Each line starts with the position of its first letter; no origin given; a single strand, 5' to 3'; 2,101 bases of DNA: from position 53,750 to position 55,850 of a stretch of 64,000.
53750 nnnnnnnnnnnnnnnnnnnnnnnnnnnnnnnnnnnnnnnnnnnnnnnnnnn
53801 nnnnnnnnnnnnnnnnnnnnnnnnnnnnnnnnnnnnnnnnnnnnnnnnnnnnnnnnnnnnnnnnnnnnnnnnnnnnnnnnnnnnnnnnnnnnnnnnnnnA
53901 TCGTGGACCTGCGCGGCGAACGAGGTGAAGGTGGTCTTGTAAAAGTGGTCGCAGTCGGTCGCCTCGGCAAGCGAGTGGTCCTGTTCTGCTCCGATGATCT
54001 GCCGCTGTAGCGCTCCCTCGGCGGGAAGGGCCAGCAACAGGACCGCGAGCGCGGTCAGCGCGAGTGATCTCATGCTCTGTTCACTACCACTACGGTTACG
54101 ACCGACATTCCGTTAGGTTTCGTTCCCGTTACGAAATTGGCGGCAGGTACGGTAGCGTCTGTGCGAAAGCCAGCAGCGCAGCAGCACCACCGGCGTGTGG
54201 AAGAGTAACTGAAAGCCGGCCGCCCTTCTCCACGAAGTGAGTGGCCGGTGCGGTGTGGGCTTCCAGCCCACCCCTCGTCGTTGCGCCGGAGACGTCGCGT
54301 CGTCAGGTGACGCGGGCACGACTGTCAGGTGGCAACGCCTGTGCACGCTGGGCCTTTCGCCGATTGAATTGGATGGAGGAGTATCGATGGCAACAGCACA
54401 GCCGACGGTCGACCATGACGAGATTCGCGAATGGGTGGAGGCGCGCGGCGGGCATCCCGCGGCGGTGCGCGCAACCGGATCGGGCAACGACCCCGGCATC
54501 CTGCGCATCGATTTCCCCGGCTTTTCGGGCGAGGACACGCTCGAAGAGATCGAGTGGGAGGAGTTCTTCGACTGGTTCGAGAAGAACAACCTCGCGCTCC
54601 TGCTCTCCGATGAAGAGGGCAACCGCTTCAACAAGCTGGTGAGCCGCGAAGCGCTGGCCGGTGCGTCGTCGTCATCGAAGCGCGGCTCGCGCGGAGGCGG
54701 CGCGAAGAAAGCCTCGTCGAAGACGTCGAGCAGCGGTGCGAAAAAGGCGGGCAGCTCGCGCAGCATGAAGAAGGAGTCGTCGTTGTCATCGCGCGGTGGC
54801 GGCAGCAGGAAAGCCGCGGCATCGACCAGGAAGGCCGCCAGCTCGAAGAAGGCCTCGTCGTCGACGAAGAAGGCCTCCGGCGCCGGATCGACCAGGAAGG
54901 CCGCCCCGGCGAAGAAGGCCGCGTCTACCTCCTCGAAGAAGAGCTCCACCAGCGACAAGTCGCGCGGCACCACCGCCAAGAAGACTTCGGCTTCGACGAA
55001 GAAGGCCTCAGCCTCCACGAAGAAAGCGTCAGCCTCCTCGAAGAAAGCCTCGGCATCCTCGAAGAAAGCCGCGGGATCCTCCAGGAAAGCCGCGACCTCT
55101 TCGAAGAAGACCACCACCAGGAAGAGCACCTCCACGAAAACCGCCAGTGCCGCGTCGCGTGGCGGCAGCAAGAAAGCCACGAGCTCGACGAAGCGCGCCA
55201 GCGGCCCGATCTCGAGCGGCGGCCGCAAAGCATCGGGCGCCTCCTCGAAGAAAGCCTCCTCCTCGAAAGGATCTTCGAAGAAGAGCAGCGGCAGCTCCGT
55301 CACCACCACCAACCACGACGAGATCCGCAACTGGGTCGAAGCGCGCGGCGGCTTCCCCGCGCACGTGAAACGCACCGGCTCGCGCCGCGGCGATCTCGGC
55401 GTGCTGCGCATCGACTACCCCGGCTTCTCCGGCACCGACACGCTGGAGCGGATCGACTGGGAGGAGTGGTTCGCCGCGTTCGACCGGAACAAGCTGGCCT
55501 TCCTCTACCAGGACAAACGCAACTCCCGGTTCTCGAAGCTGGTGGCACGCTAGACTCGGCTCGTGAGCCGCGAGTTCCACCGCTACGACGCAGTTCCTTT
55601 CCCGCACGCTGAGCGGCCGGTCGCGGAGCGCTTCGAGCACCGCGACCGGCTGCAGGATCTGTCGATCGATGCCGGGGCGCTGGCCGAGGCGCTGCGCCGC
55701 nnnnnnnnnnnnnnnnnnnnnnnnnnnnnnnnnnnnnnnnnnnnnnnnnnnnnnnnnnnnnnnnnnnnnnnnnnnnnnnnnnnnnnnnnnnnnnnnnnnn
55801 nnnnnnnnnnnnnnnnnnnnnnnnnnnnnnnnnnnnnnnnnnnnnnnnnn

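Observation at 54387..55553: Duplicated-domain protein with a 230-aa histone H1 / AlgP-like KKAS-repeat linker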

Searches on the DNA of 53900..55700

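Call 49: search_rna_families(source=window, start=53900, end=55700, threshold=evalue, max_evalue=1)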
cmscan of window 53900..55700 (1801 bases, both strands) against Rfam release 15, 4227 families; matches with E-value up to 1: 4.
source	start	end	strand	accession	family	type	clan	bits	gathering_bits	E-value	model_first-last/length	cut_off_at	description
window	55607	55658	+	RF00798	mir-49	Gene; miRNA;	-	23.9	60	0.069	1-74/74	no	mir-49 microRNA precursor family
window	55026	55117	-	RF04116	MIR9672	Gene; miRNA;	-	21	74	0.69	1-120/120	no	MIR9672 microRNA precursor family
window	55054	55112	-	RF03287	mir-5904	Gene; miRNA;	-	19.7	73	0.84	1-84/84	no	mir-5904 microRNA precursor family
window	55191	55279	-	RF01681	P4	Gene; sRNA;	-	18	37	0.066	1-215/215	no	Pseudomonas sRNA P4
